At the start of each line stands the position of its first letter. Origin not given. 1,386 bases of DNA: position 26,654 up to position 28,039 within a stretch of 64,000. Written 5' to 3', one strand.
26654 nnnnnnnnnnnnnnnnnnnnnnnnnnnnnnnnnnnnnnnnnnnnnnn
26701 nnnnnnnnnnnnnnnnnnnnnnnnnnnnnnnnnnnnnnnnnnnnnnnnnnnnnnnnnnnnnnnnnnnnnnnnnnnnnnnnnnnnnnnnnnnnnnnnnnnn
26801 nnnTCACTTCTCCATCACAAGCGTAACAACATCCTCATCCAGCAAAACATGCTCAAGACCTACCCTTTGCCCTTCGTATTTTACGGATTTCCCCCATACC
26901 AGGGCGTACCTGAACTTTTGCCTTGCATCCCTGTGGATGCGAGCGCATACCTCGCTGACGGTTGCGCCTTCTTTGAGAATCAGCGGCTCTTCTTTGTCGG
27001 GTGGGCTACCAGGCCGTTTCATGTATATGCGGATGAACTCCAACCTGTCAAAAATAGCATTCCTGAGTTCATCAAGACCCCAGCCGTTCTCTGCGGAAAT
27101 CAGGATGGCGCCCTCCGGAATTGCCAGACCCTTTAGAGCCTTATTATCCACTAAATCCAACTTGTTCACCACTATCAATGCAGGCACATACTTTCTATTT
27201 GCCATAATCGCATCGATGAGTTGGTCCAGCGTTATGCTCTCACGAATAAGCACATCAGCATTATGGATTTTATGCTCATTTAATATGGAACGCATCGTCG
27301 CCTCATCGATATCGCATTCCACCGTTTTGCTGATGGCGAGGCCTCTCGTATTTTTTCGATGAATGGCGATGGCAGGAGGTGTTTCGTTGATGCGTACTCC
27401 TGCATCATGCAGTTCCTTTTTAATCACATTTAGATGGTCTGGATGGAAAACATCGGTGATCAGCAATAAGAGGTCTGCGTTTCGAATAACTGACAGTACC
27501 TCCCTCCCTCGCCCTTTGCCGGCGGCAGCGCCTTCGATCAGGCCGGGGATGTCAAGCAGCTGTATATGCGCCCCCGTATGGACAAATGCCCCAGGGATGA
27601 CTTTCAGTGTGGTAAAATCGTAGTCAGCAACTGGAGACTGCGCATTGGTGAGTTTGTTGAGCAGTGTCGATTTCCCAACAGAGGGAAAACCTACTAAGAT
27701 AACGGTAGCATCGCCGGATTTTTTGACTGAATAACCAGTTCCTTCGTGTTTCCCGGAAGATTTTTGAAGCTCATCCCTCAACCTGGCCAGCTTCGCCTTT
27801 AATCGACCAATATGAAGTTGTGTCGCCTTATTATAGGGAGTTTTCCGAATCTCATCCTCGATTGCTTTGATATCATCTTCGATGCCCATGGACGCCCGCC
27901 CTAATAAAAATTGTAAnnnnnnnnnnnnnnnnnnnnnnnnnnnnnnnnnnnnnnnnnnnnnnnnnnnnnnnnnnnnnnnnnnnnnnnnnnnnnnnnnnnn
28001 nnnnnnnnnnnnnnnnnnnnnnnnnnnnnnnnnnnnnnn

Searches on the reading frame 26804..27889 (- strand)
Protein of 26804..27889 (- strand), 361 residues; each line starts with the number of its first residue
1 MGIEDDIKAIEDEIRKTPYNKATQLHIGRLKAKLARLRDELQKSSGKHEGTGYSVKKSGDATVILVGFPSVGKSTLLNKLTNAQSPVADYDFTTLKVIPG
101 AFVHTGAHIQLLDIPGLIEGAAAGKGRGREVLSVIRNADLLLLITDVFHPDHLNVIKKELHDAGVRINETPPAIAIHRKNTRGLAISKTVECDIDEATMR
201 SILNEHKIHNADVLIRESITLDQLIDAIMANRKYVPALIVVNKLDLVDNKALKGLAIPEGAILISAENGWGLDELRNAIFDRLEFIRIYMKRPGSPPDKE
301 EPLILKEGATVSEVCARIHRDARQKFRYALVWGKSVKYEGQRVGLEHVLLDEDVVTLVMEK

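Call 43: search_protein_families(library=ncbifam, proteins=[window:26804-27889:-], max_evalue=1e-10)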
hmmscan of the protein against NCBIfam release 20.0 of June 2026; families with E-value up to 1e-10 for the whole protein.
window:26804-27889:- (361 aa): 13 families
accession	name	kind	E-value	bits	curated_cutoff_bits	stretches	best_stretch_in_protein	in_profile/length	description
NF008956.1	PRK12299.1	equivalog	5.7e-25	88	300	1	61-183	159-283/327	GTPase ObgE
NF008955.0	PRK12297.1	equivalog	7.6e-25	87.7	406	1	61-180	160-286/429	GTPase ObgE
TIGR02729.1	Obg_CgtA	equivalog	5e-24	84.9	280.25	1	61-191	158-295/329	Obg family GTPase CgtA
TIGR00231.1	small_GTP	domain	7.9e-20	71.3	42.5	1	60-165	3-113/164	GTP-binding protein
NF007171.0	PRK09602.1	subfamily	4.4e-19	68.6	387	0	109-147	75-113/397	YchF-related putative GTPase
NF008954.1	PRK12296.1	equivalog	8.3e-19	67.4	377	1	61-147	160-246/470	GTPase ObgE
TIGR03156.1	GTP_HflX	equivalog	2.3e-16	59.7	216.75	0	30-157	159-288/351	GTPase HflX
NF000908.1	PRK00089.1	equivalog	1.1e-12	47.9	237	0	62-163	5-109/291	GTPase Era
NF008280.0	PRK11058.1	equivalog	6.3e-12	45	441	0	24-96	159-233/426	ribosome rescue GTPase HflX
TIGR00092.1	TIGR00092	equivalog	8e-12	44.9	279.2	0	107-163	67-136/368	redox-regulated ATPase YchF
TIGR00450.1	mnmE_trmE_thdF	equivalog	1.2e-11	44.4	252.6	0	53-151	203-302/446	tRNA uridine-5-carboxymethylaminomethyl(34) synthesis GTPase MnmE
NF003661.0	PRK05291.1-3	equivalog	1.3e-11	44.6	380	0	30-283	189-370/448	tRNA uridine-5-carboxymethylaminomethyl(34) synthesis GTPase MnmE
TIGR03594.1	GTPase_EngA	equivalog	3.4e-11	42.8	306.7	0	62-147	2-89/432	ribosome biogenesis GTPase Der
